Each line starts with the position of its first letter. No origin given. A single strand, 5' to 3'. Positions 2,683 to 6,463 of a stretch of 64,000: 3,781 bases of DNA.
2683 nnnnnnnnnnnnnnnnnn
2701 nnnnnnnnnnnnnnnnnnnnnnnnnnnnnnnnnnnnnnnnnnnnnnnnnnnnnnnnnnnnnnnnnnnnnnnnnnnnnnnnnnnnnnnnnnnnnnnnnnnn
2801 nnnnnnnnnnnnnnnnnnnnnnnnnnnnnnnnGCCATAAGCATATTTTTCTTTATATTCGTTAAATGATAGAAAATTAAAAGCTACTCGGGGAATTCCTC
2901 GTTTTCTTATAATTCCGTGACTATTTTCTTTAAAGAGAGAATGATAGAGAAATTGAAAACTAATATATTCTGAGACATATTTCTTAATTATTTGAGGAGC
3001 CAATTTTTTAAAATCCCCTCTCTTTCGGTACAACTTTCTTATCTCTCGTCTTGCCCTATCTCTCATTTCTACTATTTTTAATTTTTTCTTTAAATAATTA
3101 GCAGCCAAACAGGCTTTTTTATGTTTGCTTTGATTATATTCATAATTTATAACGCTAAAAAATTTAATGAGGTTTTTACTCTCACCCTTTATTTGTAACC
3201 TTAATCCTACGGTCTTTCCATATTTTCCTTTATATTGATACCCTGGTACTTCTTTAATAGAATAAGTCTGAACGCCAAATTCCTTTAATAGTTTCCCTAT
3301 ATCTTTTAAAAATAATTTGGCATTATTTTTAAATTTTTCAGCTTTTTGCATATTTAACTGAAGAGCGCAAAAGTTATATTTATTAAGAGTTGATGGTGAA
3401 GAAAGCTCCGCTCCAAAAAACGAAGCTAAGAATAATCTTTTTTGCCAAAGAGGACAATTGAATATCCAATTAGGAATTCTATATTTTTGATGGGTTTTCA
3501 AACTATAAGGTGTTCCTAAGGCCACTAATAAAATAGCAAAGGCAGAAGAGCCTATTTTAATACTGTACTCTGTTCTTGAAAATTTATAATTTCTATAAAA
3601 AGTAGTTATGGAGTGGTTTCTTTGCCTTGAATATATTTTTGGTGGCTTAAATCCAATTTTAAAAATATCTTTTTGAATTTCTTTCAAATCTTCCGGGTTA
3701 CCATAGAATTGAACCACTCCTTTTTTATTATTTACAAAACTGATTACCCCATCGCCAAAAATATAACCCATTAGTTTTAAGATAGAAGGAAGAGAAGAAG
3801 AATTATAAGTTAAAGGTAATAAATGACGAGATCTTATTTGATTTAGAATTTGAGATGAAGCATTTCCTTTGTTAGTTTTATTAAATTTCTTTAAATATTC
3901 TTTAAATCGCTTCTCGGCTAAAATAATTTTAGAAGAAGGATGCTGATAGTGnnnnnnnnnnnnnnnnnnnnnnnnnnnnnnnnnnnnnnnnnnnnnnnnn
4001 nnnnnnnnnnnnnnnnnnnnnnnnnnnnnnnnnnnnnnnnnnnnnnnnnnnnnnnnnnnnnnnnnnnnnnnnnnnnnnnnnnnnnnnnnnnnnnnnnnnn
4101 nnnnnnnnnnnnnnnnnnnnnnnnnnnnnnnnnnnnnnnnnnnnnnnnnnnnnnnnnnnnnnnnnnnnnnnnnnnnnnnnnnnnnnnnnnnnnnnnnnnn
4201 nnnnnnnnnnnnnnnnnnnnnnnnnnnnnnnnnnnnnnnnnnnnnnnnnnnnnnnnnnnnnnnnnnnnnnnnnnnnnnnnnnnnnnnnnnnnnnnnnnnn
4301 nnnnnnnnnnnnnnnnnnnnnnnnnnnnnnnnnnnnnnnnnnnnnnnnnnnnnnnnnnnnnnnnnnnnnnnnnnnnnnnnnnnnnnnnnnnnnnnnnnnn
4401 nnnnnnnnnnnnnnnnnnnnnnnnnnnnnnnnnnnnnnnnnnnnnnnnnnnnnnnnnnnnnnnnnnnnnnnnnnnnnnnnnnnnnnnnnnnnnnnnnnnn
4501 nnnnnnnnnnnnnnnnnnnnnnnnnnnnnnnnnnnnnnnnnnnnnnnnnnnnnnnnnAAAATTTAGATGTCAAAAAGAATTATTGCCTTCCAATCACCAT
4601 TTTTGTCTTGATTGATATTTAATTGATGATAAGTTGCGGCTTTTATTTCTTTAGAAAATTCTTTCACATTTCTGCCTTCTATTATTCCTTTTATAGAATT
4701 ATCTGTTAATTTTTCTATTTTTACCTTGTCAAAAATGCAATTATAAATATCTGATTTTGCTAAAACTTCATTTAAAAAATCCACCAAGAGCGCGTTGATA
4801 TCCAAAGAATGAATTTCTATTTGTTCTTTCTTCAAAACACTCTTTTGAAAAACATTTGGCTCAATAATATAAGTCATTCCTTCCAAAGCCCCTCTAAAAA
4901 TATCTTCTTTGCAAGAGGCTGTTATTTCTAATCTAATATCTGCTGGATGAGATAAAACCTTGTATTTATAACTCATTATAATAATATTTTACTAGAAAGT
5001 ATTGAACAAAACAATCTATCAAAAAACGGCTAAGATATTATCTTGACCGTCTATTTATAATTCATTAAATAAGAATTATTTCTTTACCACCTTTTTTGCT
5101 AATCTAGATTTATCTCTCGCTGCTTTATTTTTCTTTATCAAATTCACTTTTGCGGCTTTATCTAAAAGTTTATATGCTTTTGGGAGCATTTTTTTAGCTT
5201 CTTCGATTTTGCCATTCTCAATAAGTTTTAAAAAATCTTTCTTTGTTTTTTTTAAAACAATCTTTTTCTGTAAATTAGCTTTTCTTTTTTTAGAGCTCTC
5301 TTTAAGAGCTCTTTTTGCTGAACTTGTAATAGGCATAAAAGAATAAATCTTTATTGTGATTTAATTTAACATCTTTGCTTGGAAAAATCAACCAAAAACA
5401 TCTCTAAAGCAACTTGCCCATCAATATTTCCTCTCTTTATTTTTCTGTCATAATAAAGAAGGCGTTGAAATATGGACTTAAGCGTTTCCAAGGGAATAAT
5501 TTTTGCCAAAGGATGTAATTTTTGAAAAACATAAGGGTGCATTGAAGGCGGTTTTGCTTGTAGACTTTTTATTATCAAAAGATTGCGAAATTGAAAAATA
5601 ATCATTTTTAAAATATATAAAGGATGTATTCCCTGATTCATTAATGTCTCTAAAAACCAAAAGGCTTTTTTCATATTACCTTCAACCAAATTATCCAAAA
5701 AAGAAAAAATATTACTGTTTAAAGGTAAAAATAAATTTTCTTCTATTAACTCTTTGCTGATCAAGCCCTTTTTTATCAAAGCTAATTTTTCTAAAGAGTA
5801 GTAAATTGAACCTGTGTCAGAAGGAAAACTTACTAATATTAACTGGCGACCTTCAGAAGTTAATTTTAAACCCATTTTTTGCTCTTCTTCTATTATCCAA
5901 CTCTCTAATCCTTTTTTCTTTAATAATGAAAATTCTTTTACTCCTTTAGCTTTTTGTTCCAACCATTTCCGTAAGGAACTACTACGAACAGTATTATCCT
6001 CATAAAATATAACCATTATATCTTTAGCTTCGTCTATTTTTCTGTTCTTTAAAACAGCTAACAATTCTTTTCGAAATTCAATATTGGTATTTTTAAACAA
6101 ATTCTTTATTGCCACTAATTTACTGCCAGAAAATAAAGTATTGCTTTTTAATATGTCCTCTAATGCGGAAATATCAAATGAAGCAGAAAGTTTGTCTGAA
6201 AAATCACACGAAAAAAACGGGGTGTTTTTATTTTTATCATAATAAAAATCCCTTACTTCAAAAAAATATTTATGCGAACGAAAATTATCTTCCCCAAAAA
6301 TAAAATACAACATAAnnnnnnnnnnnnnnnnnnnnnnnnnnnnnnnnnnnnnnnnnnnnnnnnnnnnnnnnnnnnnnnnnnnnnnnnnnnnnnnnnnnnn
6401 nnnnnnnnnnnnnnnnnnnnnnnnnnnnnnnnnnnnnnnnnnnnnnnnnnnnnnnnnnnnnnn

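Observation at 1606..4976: RtcB split by a large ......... intein at its conserved Cys, next to archease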

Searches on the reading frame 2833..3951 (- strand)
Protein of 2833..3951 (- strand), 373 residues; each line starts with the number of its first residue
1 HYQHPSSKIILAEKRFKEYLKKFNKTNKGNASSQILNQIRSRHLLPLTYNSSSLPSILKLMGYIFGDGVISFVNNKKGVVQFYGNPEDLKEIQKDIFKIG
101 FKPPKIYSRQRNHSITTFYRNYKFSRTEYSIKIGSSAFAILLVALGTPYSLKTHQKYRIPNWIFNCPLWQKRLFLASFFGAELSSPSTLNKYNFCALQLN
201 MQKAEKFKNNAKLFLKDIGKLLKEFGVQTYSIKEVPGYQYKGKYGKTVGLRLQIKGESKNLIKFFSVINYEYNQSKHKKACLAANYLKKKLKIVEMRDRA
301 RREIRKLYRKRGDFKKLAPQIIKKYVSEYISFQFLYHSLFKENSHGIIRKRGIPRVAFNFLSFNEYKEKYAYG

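Call 12: search_protein_families(library=pfam, proteins=[window:2833-3951:-], max_evalue=10)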
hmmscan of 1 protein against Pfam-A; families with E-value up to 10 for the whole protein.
seq(373 aa): 2 families
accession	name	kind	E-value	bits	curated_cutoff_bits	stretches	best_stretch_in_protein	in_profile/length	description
PF14528.11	LAGLIDADG_3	-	0.075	13.7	22.5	1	206-267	27-80/82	LAGLIDADG-like domain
PF22708.2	S1CSD-TOTE-1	-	0.084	12.8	27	1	67-82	8-23/65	S1/CSD-like domain 1 of the TOTE conflict systems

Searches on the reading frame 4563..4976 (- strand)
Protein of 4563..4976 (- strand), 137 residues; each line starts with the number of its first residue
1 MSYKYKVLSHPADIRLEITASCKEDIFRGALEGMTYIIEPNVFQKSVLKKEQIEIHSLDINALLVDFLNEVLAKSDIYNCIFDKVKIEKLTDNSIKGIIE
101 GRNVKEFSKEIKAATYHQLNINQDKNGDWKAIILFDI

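Call 4: search_protein_families(library=pfam, proteins=[window:4563-4976:-], max_evalue=0.01)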
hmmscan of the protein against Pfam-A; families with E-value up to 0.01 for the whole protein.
window:4563-4976:- (137 aa): 1 family
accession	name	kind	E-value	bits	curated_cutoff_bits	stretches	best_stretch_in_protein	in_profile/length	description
PF01951.21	Archease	-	1.3e-25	90.7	25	1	5-137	1-136/136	Archease protein family (MTH1598/TM1083)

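Call 5: search_protein_families(library=ncbifam, proteins=[window:4563-4976:-], max_evalue=0.01)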
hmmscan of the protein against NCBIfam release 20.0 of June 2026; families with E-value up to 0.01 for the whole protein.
window:4563-4976:- (137 aa): 1 family
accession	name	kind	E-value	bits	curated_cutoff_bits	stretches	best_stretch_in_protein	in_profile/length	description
NF001617.0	PRK00407.1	equivalog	2.1e-20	73.2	126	1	4-137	3-139/139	hypothetical protein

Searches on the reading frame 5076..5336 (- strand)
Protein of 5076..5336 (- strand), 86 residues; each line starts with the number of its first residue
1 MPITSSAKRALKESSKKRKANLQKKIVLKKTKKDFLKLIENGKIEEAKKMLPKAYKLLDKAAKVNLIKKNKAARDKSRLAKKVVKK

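Call 4: search_protein_families(library=pfam, proteins=[window:5076-5336:-], max_evalue=0.01)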
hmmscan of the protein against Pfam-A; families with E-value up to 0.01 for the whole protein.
window:5076-5336:- (86 aa): 1 family
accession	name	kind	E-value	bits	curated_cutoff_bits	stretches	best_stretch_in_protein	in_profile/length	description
PF01649.23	Ribosomal_S20p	-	1.2e-16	61.6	29.5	1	4-83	3-82/83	Ribosomal protein S20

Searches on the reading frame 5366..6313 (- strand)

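Call 4: search_protein_families(library=pfam, proteins=[window:5366-6313:-], max_evalue=0.01)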
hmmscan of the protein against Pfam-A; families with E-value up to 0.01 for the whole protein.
window:5366-6313:- (315 aa): 3 families
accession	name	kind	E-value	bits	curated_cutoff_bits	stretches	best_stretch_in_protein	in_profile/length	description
PF21694.2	DNA_pol3_delta_C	-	1.2e-18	67.7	27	1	200-309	2-120/121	DNA polymerase III delta subunit, C-terminal domain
PF12169.13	DNA_pol3_gamma3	-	4.5e-08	33.4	24.4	1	200-308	16-125/143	DNA polymerase III subunits gamma and tau domain III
PF06144.19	DNA_pol3_delta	-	0.0074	16.7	21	0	3-127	1-123/124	DNA polymerase III, delta subunit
